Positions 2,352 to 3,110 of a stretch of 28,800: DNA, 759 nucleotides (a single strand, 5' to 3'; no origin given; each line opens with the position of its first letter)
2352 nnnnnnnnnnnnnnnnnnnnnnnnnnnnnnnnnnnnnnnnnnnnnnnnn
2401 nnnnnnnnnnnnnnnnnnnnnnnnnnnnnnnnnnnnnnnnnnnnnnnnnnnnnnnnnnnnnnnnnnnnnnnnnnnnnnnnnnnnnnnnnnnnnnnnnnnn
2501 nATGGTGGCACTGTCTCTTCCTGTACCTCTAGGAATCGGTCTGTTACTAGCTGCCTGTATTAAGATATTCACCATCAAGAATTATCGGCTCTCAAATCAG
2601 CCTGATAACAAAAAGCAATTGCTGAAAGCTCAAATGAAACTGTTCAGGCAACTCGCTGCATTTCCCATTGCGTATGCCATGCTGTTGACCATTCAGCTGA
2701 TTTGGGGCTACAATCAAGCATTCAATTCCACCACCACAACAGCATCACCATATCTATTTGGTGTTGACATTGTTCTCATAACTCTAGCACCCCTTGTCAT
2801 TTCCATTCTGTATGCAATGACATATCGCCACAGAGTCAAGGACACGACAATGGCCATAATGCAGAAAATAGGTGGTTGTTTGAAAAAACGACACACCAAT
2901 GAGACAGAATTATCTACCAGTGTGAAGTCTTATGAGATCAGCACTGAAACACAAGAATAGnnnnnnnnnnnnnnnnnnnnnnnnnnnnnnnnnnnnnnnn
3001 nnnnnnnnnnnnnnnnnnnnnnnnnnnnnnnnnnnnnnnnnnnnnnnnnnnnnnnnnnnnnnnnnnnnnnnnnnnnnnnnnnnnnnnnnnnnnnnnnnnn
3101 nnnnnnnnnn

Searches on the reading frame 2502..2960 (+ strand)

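Call 28: search_protein_families(library=pfam, proteins=[window:2502-2960:+], max_evalue=0.01)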
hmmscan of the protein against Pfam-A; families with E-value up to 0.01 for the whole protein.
window:2502-2960:+ (152 aa): 1 family
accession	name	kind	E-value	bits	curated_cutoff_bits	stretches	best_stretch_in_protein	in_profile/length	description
PF15038.11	Jiraiya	-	0.0039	17.2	27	1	4-108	59-161/169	Jiraiya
